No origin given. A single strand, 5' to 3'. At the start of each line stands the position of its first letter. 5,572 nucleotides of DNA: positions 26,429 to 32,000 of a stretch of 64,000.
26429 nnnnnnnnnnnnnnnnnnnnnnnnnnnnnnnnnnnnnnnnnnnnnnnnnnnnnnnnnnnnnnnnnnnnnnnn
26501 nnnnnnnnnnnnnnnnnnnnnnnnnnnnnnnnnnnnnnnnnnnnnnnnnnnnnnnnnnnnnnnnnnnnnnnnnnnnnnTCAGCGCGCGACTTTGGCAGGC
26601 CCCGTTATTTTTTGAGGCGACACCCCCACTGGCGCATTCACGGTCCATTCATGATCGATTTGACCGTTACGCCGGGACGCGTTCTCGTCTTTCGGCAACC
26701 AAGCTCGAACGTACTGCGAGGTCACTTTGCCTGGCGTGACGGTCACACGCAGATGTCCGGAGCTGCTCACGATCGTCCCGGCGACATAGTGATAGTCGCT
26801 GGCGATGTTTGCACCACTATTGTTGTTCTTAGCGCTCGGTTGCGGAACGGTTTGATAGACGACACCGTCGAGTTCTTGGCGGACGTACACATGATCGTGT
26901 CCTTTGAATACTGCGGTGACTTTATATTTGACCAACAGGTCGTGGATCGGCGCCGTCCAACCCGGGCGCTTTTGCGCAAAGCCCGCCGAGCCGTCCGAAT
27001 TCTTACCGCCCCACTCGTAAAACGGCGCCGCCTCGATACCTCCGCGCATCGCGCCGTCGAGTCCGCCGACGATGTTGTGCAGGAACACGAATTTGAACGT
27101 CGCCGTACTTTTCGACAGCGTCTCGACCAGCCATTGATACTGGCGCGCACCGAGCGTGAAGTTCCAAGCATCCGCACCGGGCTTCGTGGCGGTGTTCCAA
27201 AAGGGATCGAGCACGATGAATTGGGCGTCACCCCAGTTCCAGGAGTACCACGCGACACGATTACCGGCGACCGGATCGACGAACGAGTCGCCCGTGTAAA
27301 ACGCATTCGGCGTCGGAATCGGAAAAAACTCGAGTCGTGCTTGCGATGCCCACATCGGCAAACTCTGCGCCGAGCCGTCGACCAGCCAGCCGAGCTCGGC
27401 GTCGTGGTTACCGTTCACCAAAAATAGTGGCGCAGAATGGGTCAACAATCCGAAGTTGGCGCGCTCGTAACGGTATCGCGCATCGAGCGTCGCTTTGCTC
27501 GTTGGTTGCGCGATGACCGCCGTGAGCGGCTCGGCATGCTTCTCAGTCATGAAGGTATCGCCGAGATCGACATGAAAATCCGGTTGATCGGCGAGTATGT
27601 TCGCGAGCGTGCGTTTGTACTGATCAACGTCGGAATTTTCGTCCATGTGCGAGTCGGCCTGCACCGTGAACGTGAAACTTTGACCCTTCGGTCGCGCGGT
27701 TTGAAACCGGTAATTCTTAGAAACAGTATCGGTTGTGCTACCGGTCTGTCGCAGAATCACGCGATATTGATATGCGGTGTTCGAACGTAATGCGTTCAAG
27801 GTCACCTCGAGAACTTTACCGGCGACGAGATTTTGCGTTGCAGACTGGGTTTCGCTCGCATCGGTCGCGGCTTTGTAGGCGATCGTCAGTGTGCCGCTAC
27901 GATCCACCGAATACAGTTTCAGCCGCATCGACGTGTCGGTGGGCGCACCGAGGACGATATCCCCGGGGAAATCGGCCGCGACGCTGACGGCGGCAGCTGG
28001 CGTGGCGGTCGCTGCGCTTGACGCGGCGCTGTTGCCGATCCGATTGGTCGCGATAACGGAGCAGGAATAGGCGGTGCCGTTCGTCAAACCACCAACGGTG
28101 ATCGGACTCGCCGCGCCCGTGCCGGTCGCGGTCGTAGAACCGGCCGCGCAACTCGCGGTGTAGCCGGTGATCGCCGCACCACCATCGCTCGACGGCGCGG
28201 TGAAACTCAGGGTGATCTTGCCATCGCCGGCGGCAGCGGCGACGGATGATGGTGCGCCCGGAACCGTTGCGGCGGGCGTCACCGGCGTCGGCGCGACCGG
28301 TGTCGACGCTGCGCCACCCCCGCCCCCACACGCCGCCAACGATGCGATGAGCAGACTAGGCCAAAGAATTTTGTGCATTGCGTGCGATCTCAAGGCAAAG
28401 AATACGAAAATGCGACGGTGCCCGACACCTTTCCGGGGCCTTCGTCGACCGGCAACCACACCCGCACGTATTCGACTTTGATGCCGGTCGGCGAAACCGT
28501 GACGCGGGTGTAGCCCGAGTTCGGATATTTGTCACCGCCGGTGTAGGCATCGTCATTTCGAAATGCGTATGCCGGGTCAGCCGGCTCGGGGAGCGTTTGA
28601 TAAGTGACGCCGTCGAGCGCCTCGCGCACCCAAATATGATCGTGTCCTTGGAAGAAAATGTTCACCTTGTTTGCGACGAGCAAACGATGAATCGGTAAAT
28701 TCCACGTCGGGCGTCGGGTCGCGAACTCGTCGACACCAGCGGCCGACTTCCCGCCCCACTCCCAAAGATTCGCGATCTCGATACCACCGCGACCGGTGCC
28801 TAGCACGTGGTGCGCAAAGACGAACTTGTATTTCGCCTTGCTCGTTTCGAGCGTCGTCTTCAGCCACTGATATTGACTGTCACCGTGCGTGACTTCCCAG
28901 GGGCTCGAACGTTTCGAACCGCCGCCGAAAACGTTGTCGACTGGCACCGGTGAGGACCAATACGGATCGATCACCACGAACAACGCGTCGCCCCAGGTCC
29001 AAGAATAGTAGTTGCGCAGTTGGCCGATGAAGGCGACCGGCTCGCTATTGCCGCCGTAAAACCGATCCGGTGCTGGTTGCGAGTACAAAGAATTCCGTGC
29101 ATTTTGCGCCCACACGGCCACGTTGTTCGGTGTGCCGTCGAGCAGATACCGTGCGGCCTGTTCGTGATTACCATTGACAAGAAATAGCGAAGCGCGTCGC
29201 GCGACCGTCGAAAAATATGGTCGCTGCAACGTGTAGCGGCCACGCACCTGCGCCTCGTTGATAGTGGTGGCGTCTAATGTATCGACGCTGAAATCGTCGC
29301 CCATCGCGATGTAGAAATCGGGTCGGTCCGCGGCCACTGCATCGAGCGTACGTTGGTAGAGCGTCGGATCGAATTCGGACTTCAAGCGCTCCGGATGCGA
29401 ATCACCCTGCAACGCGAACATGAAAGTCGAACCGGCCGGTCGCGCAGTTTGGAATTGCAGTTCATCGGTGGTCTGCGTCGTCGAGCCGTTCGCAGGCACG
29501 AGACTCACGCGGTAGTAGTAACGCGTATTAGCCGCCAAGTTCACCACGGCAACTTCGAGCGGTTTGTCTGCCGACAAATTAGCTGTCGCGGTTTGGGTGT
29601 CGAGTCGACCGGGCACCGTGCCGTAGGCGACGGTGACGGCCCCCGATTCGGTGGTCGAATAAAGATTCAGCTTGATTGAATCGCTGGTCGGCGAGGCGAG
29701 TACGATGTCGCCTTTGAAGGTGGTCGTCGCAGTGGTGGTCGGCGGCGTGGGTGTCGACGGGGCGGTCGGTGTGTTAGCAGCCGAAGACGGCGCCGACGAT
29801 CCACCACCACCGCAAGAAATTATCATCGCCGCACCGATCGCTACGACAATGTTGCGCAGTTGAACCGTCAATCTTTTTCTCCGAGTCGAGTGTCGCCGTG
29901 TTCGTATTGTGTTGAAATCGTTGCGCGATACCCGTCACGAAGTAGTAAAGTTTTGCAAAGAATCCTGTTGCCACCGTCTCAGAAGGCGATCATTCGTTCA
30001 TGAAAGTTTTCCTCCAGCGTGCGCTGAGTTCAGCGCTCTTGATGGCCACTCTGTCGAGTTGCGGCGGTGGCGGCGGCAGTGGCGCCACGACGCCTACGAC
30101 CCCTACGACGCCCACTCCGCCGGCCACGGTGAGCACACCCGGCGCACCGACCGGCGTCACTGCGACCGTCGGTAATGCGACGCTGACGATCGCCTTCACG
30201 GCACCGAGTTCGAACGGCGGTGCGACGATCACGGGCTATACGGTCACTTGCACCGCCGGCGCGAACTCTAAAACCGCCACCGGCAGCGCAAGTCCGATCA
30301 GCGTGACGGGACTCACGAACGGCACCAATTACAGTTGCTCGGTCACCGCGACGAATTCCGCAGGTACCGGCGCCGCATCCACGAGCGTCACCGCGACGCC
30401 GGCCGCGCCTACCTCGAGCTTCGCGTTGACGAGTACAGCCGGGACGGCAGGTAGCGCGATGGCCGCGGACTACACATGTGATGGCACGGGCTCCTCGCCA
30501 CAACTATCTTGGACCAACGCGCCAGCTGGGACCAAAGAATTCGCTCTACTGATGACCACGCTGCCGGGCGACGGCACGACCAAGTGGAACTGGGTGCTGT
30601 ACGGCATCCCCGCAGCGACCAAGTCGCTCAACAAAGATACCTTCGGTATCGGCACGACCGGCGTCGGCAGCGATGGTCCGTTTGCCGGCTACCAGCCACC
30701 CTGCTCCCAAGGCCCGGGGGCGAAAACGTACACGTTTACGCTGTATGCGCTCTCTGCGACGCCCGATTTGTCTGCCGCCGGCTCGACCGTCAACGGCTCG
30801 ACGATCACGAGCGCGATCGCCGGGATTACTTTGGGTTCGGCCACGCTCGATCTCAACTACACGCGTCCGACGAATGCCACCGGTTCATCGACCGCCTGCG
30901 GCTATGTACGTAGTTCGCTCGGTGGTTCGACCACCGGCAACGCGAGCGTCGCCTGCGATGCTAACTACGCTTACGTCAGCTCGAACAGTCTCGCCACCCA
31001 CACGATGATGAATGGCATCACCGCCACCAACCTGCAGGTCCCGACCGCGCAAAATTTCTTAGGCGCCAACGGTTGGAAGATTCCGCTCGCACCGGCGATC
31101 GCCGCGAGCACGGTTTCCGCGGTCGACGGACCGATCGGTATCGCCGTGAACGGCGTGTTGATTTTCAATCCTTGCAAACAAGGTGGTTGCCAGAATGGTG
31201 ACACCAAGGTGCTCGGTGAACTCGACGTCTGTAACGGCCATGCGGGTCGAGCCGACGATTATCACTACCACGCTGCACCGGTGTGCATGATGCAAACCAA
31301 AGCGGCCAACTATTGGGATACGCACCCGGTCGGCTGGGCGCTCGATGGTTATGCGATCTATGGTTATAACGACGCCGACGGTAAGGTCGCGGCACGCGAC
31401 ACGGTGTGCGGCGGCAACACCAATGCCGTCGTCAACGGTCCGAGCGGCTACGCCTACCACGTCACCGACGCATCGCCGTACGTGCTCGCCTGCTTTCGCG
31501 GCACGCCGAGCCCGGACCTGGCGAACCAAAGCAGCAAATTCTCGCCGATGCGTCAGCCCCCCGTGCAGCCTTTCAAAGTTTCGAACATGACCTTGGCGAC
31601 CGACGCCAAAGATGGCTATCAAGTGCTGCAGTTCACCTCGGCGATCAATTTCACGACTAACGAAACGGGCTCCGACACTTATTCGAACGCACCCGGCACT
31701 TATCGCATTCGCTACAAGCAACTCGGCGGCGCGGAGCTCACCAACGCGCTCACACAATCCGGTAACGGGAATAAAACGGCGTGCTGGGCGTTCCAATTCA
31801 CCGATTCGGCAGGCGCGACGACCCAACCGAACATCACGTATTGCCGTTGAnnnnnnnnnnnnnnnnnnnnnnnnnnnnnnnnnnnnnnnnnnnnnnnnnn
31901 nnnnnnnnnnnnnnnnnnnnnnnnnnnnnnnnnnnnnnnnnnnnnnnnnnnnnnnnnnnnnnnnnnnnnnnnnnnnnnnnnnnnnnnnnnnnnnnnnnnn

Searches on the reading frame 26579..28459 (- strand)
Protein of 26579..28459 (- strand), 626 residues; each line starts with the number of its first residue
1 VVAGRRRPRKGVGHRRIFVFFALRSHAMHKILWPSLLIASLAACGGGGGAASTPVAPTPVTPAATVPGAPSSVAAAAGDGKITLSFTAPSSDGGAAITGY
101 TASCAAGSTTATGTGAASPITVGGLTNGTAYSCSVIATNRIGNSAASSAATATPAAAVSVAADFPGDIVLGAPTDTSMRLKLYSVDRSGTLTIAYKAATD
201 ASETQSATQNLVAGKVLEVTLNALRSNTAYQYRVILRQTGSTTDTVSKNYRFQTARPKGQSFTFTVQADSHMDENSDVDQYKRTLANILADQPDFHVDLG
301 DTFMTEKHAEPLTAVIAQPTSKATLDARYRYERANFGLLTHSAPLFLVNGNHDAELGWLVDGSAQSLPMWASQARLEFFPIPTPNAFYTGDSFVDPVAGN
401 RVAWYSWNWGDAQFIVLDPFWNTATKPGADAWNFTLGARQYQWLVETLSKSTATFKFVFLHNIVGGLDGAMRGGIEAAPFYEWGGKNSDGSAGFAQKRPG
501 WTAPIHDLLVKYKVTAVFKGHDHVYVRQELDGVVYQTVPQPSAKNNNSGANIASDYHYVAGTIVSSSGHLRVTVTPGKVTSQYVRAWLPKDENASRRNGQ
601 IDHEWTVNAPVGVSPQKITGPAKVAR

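Call 11: search_protein_families(library=pfam, proteins=[window:26579-28459:-], max_evalue=0.001)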
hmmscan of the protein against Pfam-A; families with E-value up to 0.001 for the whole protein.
window:26579-28459:- (626 aa): 5 families
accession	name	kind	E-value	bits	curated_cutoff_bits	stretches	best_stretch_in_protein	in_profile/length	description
PF00041.27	fn3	-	1.8e-11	44.5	25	1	69-151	2-82/84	Fibronectin type III domain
PF16656.11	Pur_ac_phosph_N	-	1.9e-06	28.8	30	1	169-254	7-93/93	Purple acid Phosphatase, N-terminal domain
PF00149.33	Metallophos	-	2.6e-06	28.4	21.5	1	263-525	2-191/191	Calcineurin-like phosphoesterase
PF09423.15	PhoD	-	6.2e-05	22.7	27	1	362-498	114-241/343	PhoD-like phosphatase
PF25059.1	FN3_DSCAM-DSCAML_C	-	0.00075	20.2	39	0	116-153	43-81/89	DSCAM/DSCAML C-terminal Fn3-like domain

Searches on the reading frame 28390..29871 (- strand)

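Call 11: search_protein_families(library=pfam, proteins=[window:28390-29871:-], max_evalue=0.001)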
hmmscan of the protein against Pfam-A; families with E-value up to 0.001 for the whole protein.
window:28390-29871:- (493 aa): 2 families
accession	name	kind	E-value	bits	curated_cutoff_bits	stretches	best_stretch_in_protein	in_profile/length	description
PF00149.33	Metallophos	-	1.2e-07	32.8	21.5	1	153-413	4-190/191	Calcineurin-like phosphoesterase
PF16656.11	Pur_ac_phosph_N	-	1.4e-05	26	30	1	57-142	7-93/93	Purple acid Phosphatase, N-terminal domain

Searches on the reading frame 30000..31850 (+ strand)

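Call 11: search_protein_families(library=pfam, proteins=[window:30000-31850:+], max_evalue=0.001)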
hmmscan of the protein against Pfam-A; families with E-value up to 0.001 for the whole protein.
window:30000-31850:+ (616 aa): 3 families
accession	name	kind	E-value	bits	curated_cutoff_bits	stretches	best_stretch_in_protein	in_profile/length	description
PF01161.25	PBP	-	9.3e-19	68.6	24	1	154-287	2-135/135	Phosphatidylethanolamine-binding protein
PF14240.11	YHYH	-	8e-16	59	25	1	359-457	2-110/193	YHYH protein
PF00041.27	fn3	-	4.9e-12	46.3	25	1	49-132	2-83/84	Fibronectin type III domain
